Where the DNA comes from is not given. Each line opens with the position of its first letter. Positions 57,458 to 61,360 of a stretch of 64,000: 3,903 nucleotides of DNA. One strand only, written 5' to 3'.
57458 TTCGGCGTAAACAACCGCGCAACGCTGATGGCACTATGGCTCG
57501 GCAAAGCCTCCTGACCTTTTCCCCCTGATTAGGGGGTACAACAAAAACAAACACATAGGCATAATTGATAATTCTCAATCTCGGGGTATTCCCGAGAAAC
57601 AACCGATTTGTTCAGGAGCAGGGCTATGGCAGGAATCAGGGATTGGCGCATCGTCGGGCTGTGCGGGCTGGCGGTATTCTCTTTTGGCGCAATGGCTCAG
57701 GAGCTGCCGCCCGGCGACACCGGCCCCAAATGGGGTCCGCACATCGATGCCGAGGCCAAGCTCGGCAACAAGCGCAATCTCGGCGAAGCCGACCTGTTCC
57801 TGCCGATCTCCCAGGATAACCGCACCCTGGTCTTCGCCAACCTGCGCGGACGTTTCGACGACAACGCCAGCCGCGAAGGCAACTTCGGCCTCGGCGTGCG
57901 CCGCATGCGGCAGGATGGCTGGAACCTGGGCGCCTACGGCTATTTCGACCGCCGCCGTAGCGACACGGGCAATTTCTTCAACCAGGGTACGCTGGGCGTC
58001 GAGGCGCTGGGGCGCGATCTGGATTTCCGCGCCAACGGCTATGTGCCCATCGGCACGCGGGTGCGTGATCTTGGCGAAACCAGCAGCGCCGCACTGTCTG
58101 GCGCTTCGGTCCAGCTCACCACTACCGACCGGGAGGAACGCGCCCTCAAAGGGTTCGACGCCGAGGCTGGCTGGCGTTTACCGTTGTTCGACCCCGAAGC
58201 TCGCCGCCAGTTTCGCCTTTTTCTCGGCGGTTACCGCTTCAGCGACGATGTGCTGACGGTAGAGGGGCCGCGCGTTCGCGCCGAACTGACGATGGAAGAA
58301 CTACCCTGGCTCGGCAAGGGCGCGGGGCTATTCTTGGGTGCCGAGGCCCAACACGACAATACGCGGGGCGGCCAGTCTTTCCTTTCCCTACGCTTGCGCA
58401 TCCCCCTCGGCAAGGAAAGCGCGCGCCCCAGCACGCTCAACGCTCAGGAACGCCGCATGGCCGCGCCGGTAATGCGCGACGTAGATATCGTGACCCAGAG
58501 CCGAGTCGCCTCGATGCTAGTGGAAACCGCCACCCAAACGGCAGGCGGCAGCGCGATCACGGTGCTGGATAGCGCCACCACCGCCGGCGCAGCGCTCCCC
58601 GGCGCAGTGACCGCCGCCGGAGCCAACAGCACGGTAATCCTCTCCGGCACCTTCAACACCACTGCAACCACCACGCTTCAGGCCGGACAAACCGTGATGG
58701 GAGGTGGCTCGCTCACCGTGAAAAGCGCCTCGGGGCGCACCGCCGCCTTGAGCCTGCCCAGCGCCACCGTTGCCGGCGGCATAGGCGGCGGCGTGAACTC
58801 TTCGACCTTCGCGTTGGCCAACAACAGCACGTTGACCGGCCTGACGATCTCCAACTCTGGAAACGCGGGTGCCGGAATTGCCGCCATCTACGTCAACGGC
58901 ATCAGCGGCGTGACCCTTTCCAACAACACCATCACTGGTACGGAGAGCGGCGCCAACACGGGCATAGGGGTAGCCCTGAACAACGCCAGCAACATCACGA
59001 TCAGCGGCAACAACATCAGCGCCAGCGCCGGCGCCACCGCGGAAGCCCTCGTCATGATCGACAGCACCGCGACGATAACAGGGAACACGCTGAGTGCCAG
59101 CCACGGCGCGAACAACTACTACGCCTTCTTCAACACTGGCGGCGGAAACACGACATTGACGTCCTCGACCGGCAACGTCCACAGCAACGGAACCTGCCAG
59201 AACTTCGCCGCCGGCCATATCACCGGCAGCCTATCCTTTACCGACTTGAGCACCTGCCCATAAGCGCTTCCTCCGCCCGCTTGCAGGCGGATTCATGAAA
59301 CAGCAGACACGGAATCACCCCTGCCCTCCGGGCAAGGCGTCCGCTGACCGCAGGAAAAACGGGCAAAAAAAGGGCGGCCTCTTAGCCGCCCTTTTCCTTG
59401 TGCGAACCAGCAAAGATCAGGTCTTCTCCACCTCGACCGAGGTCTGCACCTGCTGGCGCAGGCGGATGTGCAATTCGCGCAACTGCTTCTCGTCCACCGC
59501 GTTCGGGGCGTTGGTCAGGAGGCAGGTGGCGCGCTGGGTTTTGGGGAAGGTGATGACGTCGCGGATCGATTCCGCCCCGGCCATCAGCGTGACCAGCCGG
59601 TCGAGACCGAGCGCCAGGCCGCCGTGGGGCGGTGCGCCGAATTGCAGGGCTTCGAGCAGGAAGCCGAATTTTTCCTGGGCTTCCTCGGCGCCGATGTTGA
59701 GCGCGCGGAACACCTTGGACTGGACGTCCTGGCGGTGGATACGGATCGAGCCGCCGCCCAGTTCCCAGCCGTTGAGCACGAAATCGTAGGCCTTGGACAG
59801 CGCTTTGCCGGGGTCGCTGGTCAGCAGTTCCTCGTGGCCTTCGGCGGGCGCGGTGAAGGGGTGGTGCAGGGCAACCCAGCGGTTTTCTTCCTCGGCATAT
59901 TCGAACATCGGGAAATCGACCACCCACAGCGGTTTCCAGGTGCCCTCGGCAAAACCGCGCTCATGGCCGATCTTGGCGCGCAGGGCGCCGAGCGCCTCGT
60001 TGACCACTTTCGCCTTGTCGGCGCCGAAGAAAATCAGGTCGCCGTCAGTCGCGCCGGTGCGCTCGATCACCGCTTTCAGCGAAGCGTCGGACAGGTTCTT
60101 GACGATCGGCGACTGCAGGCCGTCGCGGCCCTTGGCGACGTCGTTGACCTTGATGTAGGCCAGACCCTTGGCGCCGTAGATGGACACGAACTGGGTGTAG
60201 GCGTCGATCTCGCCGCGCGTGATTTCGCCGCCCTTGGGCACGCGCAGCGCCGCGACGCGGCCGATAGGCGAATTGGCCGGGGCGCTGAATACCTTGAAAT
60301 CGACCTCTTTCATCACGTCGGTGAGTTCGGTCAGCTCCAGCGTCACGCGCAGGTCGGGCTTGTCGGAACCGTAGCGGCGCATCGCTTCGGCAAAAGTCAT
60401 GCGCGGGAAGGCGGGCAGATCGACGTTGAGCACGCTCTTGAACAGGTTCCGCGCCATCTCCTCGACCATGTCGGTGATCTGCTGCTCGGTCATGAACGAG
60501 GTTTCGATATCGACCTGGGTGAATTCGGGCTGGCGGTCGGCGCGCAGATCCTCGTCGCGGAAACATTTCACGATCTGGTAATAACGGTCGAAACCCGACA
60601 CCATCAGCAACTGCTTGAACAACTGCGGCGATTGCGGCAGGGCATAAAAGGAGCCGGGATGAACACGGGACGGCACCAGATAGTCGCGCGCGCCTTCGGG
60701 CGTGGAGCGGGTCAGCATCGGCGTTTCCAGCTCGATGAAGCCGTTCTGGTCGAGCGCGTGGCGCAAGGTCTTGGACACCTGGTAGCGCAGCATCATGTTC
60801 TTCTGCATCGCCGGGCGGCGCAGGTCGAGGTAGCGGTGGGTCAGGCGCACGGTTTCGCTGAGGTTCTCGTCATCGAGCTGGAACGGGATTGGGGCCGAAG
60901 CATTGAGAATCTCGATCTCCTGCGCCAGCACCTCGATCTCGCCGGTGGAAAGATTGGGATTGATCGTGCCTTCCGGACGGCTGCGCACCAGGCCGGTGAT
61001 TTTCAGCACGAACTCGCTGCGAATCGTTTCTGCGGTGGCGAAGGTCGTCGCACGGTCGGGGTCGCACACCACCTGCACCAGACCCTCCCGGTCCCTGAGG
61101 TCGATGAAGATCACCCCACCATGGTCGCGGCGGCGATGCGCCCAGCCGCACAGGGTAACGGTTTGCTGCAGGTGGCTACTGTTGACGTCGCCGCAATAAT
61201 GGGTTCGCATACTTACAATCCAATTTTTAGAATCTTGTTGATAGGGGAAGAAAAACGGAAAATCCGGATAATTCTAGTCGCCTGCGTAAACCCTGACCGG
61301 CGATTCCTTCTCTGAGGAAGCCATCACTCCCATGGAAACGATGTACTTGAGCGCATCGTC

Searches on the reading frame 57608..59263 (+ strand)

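Call 80: search_protein_families(library=pfam, proteins=[window:57608-59263:+], max_evalue=0.00001)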
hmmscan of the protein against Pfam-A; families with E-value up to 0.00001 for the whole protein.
window:57608-59263:+ (551 aa): 1 family
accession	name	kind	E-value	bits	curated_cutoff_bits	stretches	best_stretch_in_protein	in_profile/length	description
PF11924.14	IAT_beta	-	2e-15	57.6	22.3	1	55-199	59-182/279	Inverse autotransporter, beta-domain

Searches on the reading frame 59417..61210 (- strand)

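Call 80: search_protein_families(library=pfam, proteins=[window:59417-61210:-], max_evalue=0.00001)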
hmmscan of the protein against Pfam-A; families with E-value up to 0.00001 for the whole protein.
window:59417-61210:- (597 aa): 3 families
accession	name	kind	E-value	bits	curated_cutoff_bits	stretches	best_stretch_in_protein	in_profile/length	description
PF00152.25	tRNA-synt_2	-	3.2e-122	407.8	25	1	119-559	2-308/308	tRNA synthetases class II (D, K and N)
PF02938.19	GAD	-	5.8e-25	87.8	23.4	1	308-407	1-95/95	GAD domain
PF01336.31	tRNA_anti-codon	-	1.1e-18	67.4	27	1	18-102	1-75/75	OB-fold nucleic acid binding domain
